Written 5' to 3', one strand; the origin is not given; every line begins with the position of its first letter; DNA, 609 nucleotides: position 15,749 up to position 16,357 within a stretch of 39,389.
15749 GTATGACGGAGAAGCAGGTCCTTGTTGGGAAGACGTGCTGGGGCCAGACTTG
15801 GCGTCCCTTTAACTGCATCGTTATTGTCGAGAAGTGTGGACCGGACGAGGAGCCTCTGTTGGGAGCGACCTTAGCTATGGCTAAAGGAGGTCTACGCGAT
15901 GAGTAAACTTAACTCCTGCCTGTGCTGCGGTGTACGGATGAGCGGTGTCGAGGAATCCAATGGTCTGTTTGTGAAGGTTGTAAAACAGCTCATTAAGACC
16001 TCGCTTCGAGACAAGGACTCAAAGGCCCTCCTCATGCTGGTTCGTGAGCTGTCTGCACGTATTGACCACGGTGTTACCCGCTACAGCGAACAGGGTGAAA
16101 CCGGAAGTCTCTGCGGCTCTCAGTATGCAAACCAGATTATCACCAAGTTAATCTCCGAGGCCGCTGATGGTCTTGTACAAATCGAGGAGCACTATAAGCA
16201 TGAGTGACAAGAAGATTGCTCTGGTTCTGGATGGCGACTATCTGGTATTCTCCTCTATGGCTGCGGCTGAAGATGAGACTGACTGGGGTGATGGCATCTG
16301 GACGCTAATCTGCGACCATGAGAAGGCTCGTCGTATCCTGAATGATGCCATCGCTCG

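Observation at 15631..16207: Two unknown ORFs occupy the position of the gp5.9 RecBCD inhibitor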

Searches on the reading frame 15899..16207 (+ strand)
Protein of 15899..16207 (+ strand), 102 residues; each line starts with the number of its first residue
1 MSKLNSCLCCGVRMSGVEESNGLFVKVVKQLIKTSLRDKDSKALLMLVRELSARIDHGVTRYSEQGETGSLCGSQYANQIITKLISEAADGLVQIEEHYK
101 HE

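Call 6: search_protein_families(library=phrogs, proteins=[window:15899-16207:+], max_evalue=0.01)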
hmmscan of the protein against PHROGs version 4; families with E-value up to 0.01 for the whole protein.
window:15899-16207:+ (102 aa): 0 families

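Call 7: search_protein_families(library=pfam, proteins=[window:15899-16207:+], max_evalue=1)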
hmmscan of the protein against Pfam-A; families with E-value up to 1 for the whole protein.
window:15899-16207:+ (102 aa): 0 families

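Call 9: search_dna_similar(query=window:15899-16204:+, collection=phages, mode=protein, max_rows=40, rows=spread, max_evalue=0.001)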
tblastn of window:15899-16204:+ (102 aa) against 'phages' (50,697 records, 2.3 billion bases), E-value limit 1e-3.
Records with a match: 1; places in all: 1; records where one place covers at least 80% of the query: 1.
Best place of each record, by identity: <60% 1.
By first word of the organism name: Salmonella 1.
By host as written in the record: Salmonella enterica subsp. enterica serovar Typhimurium SE-BS17 1.
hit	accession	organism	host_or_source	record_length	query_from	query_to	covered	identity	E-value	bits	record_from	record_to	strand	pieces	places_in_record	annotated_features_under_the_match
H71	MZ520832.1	Salmonella phage SSBI34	Salmonella enterica subsp. enterica ...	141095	1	101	99%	37.3%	4e-12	66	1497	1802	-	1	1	hypothetical protein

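Call 12: get_annotated_region(hit=H71, flank=4000)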
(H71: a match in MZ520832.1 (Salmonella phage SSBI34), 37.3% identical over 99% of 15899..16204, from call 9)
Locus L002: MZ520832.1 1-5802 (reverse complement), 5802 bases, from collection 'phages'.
description: Salmonella phage SSBI34, complete genome.
organism: Salmonella phage SSBI34 (NCBI taxid 2861009)
taxonomy: Viruses; Duplodnaviria; Heunggongvirae; Uroviricota; Caudoviricetes; Vequintavirinae
host: Salmonella enterica subsp. enterica serovar Typhimurium SE-BS17; source: -; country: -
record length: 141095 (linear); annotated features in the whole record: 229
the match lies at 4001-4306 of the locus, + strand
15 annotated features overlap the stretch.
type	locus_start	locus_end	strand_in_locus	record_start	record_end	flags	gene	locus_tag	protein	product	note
CDS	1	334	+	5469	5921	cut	-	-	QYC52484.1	hypothetical protein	Non characterized phage protein; Hypothetical Protein 16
CDS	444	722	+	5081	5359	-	-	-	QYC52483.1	hypothetical protein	Non characterized phage protein; Hypothetical Protein 15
CDS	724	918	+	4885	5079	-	-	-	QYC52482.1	hypothetical protein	Non characterized phage protein; Hypothetical Protein 14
CDS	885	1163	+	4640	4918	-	-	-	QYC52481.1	hypothetical protein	Non characterized phage protein; Hypothetical Protein 13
CDS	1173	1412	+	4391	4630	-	-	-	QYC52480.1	hypothetical protein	Non characterized phage protein; Hypothetical Protein 12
CDS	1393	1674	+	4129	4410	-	-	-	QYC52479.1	hypothetical protein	Non characterized phage protein; Hypothetical Protein 11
CDS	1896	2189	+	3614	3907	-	-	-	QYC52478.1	hypothetical protein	Non characterized phage protein; Hypothetical Protein 10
CDS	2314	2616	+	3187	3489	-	-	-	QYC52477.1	hypothetical protein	Non charecterized phage protein; Hypothetical Protein 9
CDS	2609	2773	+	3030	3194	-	-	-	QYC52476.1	hypothetical protein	non charecterized protein; Hypothetical Protein 8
CDS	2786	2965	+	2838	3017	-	-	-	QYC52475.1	hypothetical protein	Non charecterized; Hypothetical Protein 7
CDS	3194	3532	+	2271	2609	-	-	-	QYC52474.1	hypothetical protein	Non charecterized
CDS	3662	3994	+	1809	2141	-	-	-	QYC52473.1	hypothetical protein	Putative methanogen marker protein 2; Hypothetical Protein 5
CDS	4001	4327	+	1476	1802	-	-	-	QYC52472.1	hypothetical protein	non charecterized protein; Hypothetical Protein 4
CDS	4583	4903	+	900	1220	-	-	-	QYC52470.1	hypothetical protein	Non charecterized; Hypothetical Protein 3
CDS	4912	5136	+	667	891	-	-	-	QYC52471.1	hypothetical protein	non charecterized; Hypothetical Protein 2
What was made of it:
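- Only one hit among 50,697 phage records: Vequintavirinae phage SSBI34, 37% identity (calls 9, 12).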

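Call 20: find_homologous_proteins(query=window:15899-16204:+, max_evalue=0.01)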
Query seq(102 aa) (102 aa): 2 proteins with E <= 0.01 among 5 candidates.
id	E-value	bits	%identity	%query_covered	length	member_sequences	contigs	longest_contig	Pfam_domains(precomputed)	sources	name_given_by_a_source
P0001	4.4e-59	214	100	100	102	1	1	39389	-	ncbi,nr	ncbi:hypothetical protein Ro103_29 [Escherichia phage vB_EcoP-Ro103C3lw]|nr:hypothetical protein Ro1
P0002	2.0e-22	97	84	57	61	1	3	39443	-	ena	-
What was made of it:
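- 15899..16207 (+): ORF B (102 aa; GenBank 'hypothetical protein Ro103_29'): an N-terminal CxxC beta-hairpin followed by a three-helix bundle. It is an exact match to P0001 (call 20).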

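Call 24: search_protein_families(library=ncbifam, proteins=[window:15899-16207:+], max_evalue=10)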
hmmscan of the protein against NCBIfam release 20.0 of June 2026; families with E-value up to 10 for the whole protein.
window:15899-16207:+ (102 aa): 0 families
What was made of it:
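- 15899..16207 (+): There is no Pfam, PHROG or NCBIfam match (calls 6, 7, 24).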

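Call 30: find_encoding_contigs(protein=P0002, flank=3000, max_places=3)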
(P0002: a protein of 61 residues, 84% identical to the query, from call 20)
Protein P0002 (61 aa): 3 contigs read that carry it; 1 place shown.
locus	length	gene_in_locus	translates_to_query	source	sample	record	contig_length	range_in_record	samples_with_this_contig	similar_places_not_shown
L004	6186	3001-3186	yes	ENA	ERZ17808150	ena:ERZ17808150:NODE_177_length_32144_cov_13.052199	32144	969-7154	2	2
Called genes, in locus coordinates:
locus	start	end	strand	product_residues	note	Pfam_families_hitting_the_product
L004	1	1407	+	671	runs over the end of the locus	PF00476:DNA_pol_A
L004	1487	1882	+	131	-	PF13392:HNH_3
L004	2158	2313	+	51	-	-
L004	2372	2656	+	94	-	PF11247:Phage_T7_55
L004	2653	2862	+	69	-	-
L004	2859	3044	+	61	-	-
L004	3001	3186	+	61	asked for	-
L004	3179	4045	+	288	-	PF02739:5_3_exonuc_N (weak)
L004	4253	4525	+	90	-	PF10911:T7-like_Y65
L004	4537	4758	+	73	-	PF17570:T7-like_gp67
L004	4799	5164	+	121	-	-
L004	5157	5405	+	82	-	PF11653:VirionAssem_T7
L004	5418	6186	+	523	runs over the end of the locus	PF12236:Head-tail_con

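Call 35: search_protein_representatives(protein=window:15899-16204:+)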
Query: 102 residues. Proteins with E-value up to 0.001 (for the whole library): 4; up to 1e-10: 1; up to 1e-30: 0. The best 4 are listed.
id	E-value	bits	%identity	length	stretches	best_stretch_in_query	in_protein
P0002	6.4e-23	96.8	83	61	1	44-102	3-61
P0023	1.6e-10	57.2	34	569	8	37-75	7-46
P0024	1.7e-10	57.1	39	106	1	4-97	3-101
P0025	8.3e-10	54.9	37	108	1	1-99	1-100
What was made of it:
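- Checked: ORF B has full-length homologues at 36-39% identity in unrelated phages (E about 1e-10 against 1.84 billion representatives, call 35).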

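Call 39: find_encoding_contigs(protein=P0024, flank=6000, max_places=4)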
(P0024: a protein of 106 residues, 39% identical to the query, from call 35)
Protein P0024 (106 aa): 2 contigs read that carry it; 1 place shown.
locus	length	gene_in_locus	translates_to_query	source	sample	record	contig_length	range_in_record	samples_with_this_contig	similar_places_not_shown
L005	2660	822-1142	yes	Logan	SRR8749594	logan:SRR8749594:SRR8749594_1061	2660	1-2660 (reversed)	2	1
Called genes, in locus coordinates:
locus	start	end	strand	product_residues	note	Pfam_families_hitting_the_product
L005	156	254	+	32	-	-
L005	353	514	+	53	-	-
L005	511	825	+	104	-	-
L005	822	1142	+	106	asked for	-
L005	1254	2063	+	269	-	-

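Call 41: find_homologous_proteins(query=A3, max_evalue=0.1)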
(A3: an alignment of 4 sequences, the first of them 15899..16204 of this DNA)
Query A3 (4 sequences) (102 aa, profile of the alignment): 6 proteins with E <= 0.1 among 1007 candidates.
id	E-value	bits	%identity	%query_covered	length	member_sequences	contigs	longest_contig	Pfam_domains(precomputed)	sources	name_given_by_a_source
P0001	4.0e-46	173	100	100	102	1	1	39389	-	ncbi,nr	ncbi:hypothetical protein Ro103_29 [Escherichia phage vB_EcoP-Ro103C3lw]|nr:hypothetical protein Ro1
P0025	3.2e-44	167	37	99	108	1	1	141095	-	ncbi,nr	ncbi:hypothetical protein [Salmonella phage SSBI34]|nr:hypothetical protein [Salmonella phage SSBI34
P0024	1.3e-41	159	36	92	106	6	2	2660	-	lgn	-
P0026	2.7e-32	129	35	92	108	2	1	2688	-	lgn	-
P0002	6.8e-20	89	84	57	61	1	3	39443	-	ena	-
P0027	1.0e-3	37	33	64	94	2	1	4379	-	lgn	-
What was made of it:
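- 15899..16207 (+): The family has about five other members (calls 35, 41).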

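Call 51: predict_structure(alignment_id=A4)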
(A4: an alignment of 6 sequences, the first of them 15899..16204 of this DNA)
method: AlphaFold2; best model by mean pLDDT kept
length: 102 residues; sequences in the alignment: 6
mean_pLDDT: 81.8   pTM: 0.72
mean pLDDT of the five models: 81.8, 81.0, 80.8, 79.1, 69.5
residues with pLDDT >= 90: 48; 70-90: 33; 50-70: 10; < 50: 11
segments of 3 or more residues with pLDDT < 50: 58-62, 67-71
pLDDT, mean of each block of 10 residues (from residue 1): 73 82 94 97 96 68 51 73 95 92 70
secondary structure, 60 per line:
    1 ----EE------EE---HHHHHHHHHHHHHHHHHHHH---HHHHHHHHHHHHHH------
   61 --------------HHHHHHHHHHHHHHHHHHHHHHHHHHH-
elements in order: H18-37 H41-54 H75-101
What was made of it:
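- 15899..16207 (+): AlphaFold2 gives pLDDT 81.8 and pTM 0.72, with helices at 18-37, 41-54 and 75-101 (call 51).
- AlphaFold2 pLDDT 81.8: hairpin plus three helices (call 51).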

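Call 58: search_solved_structures(query=A4, max_evalue=10)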
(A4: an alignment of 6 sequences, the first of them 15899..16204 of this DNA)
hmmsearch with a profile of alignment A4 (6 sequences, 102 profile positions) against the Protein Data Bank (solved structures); distinct sequences matched with E-value up to 10: 14.
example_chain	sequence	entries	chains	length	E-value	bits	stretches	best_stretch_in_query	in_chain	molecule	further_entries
8q3q_a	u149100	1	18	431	0.5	13.8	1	3-53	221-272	Transcription termination factor Rho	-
8q3p_a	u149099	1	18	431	0.52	13.8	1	3-53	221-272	Transcription termination factor Rho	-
8pex_A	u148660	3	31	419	0.55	13.7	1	3-53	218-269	Transcription termination factor Rho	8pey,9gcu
1pv4_A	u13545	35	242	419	0.56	13.7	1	3-53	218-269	Transcription termination factor rho | Rho transcription termination factor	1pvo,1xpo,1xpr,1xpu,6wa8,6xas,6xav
3ice_A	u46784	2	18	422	0.56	13.7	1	3-53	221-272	Transcription termination factor rho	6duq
9ff7_A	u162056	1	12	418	0.64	13.5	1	3-53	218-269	Transcription termination factor Rho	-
5jji_A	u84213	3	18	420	0.71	13.3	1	3-53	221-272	Transcription termination factor Rho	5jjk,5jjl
2ht1_A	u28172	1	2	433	0.91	13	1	3-53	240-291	Transcription termination factor rho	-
5oej_B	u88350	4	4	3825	1.1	12.7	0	24-89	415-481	Tra1 subunit within the chromatin modifying complex SAGA | Transcription-associated protein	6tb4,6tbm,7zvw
5x42_B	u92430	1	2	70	1.2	12.6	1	54-91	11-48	IcmO (DotL)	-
6woo_H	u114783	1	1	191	1.4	12.4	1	21-62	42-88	uL6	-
8cle_F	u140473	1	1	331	1.5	12.3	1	13-54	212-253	Tubulin-Tyrosine Ligase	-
2hz8_A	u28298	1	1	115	2.1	11.8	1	23-89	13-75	De novo designed diiron protein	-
8up1_A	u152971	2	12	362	9.3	9.8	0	21-55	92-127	De Novo Protein sr322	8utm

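Call 67: fold_search(model_id=the predicted structure, library=viral)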
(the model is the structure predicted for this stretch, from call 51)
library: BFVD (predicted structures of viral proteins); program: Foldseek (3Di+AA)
matches with E <= 10: 251; with E <= 0.001: 0
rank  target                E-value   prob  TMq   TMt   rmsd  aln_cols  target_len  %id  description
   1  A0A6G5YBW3            3.7e-02  0.99  0.53  0.57   6.8        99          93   23  (no name in the UniProt tables at hand)
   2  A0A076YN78            4.6e-01  0.96  0.52  0.59   7.3        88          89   11  (no name in the UniProt tables at hand)
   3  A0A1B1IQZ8            6.6e-01  0.75  0.39  0.18   6.3        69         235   17  (no name in the UniProt tables at hand)
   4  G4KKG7                8.9e-01  0.21  0.33  0.28   6.3        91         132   19  (no name in the UniProt tables at hand)
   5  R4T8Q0                9.4e-01  0.47  0.45  0.13   4.2        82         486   16  Uncharacterized protein [Haloarcula hispanica tailed virus 1]
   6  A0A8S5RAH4            1.1e+00  0.14  0.32  0.30  14.6       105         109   11  Uncharacterized protein [virus sp. ctRTq15]
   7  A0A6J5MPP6            1.4e+00  0.38  0.44  0.04  12.2        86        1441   15  PKD domain containing protein [uncultured Caudovirales phage]
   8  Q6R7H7                1.5e+00  0.38  0.40  0.04  10.8        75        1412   19  Uncharacterized protein ORF47 [Ostreid herpesvirus 1 (isolate France)]
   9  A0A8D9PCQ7            1.6e+00  0.20  0.37  0.26  12.5        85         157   14  ORF3 protein [Armillaria mellea negative strand RNA virus 2]
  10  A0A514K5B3            1.8e+00  0.13  0.28  0.27  14.5        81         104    7  Uncharacterized protein [Nitrosopumilus spindle-shaped virus]
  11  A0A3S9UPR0            1.9e+00  0.77  0.51  0.32   4.6        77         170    9  (no name in the UniProt tables at hand)
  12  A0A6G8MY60            1.9e+00  0.18  0.40  0.42   6.0       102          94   17  Uncharacterized protein [Cedratvirus kamchatka]
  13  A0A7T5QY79            1.9e+00  0.13  0.33  0.31  10.7       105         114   11  (no name in the UniProt tables at hand)
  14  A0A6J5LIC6            1.9e+00  0.11  0.30  0.23   6.6        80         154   10  Uncharacterized protein [uncultured Caudovirales phage]
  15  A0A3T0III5            1.9e+00  0.08  0.21  0.27  13.5        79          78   15  Uncharacterized protein [Vibrio virus vB_VspP_SBP1]
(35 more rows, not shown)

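Call 71: search_protein_families(library=phrogs, proteins=[P0025, P0024], max_evalue=0.01)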
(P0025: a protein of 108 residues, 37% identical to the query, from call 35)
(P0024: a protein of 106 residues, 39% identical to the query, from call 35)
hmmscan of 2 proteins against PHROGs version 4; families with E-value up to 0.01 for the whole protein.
P0025 (108 aa): 0 families

P0024 (106 aa): 0 families

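Call 94: find_encoding_contigs(protein=P0027, flank=4000, max_places=2)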
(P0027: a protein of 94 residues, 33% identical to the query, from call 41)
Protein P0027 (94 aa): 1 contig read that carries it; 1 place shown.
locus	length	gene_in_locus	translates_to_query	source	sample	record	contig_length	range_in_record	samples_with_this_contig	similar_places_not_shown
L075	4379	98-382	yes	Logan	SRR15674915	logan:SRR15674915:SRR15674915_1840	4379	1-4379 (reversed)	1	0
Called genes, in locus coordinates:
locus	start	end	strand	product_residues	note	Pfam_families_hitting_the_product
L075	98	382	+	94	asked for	-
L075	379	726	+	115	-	-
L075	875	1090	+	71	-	-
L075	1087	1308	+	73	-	-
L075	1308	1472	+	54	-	-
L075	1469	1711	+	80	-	-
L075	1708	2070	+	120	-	-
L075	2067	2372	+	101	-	-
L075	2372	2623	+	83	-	-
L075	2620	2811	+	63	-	-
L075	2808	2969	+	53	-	-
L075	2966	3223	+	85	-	-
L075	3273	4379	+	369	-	?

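Call 95: find_encoding_contigs(protein=P0026, flank=4000, max_places=2)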
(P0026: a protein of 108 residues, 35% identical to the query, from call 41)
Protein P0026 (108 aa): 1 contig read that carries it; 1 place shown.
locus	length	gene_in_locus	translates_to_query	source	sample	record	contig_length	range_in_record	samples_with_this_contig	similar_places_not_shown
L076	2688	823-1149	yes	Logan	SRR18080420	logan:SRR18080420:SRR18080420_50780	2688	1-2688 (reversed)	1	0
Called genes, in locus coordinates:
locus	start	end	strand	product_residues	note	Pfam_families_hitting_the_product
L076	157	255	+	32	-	-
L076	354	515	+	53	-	-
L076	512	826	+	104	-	-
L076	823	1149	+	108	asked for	-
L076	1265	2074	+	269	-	-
